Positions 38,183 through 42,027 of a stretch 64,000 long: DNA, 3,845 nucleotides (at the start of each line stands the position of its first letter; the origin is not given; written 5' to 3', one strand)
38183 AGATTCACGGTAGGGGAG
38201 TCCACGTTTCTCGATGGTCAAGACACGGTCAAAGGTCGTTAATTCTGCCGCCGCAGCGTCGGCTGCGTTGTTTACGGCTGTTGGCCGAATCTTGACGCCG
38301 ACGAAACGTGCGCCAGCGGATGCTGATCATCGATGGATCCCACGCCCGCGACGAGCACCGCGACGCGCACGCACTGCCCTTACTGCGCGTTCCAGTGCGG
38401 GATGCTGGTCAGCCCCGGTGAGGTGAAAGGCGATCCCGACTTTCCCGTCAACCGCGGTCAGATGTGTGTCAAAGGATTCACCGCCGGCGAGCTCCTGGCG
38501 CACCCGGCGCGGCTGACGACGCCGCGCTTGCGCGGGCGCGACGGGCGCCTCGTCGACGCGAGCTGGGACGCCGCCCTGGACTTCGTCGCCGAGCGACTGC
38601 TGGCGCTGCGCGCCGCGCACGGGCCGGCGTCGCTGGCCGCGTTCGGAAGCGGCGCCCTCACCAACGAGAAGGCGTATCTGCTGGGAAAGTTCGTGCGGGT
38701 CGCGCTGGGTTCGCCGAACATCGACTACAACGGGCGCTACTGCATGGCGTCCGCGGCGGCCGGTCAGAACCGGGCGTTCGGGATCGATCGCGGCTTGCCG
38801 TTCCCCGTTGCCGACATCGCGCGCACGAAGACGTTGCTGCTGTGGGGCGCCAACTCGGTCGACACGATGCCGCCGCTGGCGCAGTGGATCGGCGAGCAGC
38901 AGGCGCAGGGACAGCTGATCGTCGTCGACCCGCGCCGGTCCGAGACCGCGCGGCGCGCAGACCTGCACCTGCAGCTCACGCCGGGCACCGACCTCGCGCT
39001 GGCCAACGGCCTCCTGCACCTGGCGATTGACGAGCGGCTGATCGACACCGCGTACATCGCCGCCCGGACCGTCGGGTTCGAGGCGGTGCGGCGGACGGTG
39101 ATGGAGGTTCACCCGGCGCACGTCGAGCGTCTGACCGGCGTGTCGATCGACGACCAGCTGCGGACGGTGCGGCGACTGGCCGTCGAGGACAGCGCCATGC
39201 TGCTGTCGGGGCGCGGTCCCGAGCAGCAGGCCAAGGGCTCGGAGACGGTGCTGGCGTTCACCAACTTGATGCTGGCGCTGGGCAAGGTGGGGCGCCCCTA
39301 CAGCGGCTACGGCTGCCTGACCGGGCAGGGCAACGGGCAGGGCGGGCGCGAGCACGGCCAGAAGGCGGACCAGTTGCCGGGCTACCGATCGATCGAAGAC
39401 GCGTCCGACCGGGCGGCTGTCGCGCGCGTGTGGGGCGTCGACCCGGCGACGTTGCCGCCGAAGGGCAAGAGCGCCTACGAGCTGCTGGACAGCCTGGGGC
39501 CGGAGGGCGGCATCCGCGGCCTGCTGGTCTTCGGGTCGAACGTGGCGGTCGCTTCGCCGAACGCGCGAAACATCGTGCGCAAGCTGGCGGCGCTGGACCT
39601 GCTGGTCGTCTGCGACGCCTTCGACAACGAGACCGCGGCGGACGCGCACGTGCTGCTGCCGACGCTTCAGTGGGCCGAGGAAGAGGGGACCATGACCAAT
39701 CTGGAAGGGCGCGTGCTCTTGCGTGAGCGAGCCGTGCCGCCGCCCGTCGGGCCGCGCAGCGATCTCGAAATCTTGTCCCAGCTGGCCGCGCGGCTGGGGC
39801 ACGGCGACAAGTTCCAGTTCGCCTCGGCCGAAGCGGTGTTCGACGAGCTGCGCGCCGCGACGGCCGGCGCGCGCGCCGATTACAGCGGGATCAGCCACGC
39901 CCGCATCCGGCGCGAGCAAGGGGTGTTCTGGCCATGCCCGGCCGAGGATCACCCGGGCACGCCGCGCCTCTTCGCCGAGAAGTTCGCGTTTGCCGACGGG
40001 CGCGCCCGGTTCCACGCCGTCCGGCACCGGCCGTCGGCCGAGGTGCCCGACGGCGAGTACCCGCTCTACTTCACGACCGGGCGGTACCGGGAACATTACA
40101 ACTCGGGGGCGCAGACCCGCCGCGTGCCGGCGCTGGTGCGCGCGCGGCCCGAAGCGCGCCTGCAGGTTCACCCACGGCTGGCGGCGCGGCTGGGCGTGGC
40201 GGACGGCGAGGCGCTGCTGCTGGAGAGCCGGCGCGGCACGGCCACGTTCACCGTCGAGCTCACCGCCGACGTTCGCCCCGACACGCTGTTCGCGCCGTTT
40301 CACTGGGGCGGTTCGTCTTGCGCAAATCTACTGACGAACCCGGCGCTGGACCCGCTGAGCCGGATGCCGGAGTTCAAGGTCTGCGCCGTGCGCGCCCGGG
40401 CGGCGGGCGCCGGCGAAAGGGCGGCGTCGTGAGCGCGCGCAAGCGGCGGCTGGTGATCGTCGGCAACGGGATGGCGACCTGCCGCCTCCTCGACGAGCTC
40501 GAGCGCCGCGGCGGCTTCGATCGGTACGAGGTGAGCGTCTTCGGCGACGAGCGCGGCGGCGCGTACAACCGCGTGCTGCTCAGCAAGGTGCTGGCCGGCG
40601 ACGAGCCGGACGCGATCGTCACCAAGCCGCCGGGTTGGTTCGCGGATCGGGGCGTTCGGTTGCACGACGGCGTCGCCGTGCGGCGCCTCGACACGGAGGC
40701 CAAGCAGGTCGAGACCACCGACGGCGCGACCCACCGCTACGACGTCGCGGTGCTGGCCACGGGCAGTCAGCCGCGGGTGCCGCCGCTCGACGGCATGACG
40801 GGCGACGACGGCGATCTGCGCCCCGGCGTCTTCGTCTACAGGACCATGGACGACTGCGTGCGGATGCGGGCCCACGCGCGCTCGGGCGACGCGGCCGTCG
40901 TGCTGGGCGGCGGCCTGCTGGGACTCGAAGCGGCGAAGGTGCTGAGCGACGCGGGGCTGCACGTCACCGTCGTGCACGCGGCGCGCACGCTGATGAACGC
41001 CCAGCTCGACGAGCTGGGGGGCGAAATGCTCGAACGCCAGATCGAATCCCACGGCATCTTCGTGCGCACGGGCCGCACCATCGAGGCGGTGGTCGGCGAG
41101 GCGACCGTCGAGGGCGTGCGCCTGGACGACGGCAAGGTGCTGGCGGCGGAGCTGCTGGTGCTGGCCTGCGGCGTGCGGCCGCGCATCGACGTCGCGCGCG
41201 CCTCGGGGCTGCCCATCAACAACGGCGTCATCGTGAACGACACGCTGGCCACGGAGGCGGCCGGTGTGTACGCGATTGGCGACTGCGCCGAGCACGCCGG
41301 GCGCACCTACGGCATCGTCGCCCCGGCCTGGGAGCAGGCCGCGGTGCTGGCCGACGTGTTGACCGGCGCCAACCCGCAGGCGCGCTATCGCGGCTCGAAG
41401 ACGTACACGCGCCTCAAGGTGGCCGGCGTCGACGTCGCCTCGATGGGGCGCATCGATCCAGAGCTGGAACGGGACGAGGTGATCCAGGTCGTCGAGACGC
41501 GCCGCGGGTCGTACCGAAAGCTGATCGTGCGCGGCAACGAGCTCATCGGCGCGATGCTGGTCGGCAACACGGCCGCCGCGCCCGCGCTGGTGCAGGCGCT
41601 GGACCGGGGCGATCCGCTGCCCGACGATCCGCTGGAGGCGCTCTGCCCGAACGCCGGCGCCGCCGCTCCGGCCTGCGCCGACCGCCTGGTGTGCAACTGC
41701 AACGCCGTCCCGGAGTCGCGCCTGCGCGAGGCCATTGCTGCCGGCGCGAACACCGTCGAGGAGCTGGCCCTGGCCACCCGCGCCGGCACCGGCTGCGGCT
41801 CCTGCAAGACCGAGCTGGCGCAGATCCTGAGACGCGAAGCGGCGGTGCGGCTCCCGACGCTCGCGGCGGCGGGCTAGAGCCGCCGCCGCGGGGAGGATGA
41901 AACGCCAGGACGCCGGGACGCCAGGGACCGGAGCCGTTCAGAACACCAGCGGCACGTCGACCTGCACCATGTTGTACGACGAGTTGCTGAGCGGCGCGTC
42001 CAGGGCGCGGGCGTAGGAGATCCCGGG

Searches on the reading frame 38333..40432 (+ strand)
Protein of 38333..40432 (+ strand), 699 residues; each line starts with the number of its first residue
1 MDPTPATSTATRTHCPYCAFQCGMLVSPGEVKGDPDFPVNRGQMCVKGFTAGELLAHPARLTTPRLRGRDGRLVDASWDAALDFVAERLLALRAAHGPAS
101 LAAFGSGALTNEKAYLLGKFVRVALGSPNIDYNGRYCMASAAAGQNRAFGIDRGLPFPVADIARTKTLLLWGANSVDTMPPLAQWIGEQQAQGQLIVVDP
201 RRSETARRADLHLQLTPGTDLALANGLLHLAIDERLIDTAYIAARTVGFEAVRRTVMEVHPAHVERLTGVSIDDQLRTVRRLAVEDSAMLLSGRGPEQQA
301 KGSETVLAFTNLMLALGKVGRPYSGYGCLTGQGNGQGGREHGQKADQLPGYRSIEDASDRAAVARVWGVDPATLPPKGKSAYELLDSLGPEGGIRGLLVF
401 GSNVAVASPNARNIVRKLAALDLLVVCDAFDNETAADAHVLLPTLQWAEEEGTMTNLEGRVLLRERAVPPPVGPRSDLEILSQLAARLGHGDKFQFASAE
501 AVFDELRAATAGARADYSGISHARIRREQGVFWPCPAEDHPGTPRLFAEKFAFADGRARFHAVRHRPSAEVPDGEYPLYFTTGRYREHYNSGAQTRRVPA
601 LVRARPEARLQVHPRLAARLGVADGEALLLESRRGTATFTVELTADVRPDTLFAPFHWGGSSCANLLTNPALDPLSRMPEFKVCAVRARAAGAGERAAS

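Call 5: search_protein_families(library=pfam, proteins=[window:38333-40432:+], max_evalue=0.1)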
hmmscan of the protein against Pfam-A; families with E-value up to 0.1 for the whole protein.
window:38333-40432:+ (699 aa): 3 families
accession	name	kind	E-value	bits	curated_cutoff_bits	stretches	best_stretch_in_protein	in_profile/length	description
PF00384.28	Molybdopterin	-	1.7e-60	205.3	24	1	60-486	1-352/353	Molybdopterin oxidoreductase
PF01568.27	Molydop_binding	-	4.9e-31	107.5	26.8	1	578-685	1-110/110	Molydopterin dinucleotide binding domain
PF04879.21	Molybdop_Fe4S4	-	1.5e-10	41.3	22.7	1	10-54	3-52/55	Molybdopterin oxidoreductase Fe4S4 domain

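Call 6: search_protein_families(library=ncbifam, proteins=[window:38333-40432:+], max_evalue=0.1)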
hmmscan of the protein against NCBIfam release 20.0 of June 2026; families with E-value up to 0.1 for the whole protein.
window:38333-40432:+ (699 aa): 27 families (the best 25 are shown)
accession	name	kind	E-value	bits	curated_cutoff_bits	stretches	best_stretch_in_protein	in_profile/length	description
NF047855.1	AssmNtatRedNasC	equivalog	7.5e-232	771.5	1100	1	8-688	18-706/708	assimilatory nitrate reductase catalytic subunit NasC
TIGR01591.1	Fdh-alpha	equivalog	8.9e-159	529.7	666.25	1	13-687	1-671/672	formate dehydrogenase subunit alpha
NF041323.1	Nitr_red_NasA_Halo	equivalog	1.9e-127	426.6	1000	1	30-687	22-671/673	assimilatory nitrate reductase NasA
NF010055.0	PRK13532.1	equivalog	3.2e-78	263.9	904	3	12-245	44-290/830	nitrate reductase catalytic subunit NapA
TIGR01706.1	NAPA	equivalog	2e-74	251.4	930.55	3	12-247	44-292/830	periplasmic nitrate reductase subunit alpha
NF041513.1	formate_DH_Act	exception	3.1e-51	174.3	1400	4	8-246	40-295/1067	formate dehydrogenase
TIGR01553.1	formate-DH-alph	equivalog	8.2e-49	166.2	814.2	4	9-247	43-305/1009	formate dehydrogenase-N subunit alpha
TIGR01701.1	Fdhalpha-like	subfamily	8e-48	163.1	582.15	1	59-591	98-643/744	FdhF/YdeP family oxidoreductase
NF012032.0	PRK15488.1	equivalog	4.3e-47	160.6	694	3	8-284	41-319/759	thiosulfate reductase PhsA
TIGR02166.1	dmsA_ynfE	subfamily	5.2e-34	117.4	777.7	1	43-495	87-564/794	DMSO/selenate family reductase complex A subunit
TIGR02693.1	arsenite_ox_L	equivalog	7.1e-34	116.9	359.05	2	33-488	83-573/806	arsenate reductase (azurin) large subunit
NF005895.0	PRK07860.1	equivalog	4.1e-33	114.4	802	2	337-510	511-678/811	NADH-quinone oxidoreductase subunit G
TIGR00509.1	bisC_fam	subfamily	5.6e-28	97.6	1017.55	1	64-495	63-517/772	molybdopterin guanine dinucleotide-containing S/N-oxide reductase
TIGR03479.1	DMSO_red_II_alp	subfamily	3.2e-27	95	984.75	4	36-246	96-307/913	molybdopterin-dependent oxidoreductase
NF041783.2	mnquin_red_QrcB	equivalog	4e-25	88.1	440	2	10-321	52-361/695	menaquinone reductase molybdopterin-binding-like subunit QrcB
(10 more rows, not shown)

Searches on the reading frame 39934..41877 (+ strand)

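Call 9: search_protein_families(library=pfam, proteins=[window:39934-41877:+], max_evalue=0.01)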
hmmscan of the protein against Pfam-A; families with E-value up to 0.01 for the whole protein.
window:39934-41877:+ (647 aa): 9 families
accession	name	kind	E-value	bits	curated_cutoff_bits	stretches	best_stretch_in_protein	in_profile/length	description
PF07992.20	Pyr_redox_2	-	9.2e-52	176.7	26.1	1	172-465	2-287/291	Pyridine nucleotide-disulphide oxidoreductase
PF00070.33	Pyr_redox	-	9.7e-17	61.7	22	1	321-399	2-81/82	Pyridine nucleotide-disulphide oxidoreductase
PF04324.20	Fer2_BFD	-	8.6e-15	55.3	26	1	585-633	1-49/50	BFD-like [2Fe-2S] binding domain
PF18267.7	Rubredoxin_C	-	1.6e-14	54.1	25.9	1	492-558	3-68/70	Rubredoxin NAD+ reductase C-terminal domain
PF13738.12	Pyr_redox_3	-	9.1e-05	22.3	30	0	313-449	159-305/305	Pyridine nucleotide-disulphide oxidoreductase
PF01266.30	DAO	-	9.9e-05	22.5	27.9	1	236-281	159-207/353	FAD dependent oxidoreductase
PF03486.20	HI0933_like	-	0.0011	18.9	50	0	321-352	3-34/244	HI0933-like protein Rossmann domain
PF01262.27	AlaDh_PNT_C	-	0.0024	17.8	23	1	321-395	31-105/214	Alanine dehydrogenase/PNT, C-terminal domain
PF01134.28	GIDA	-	0.0038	16.8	22.1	0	322-351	3-33/391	Glucose inhibited division protein A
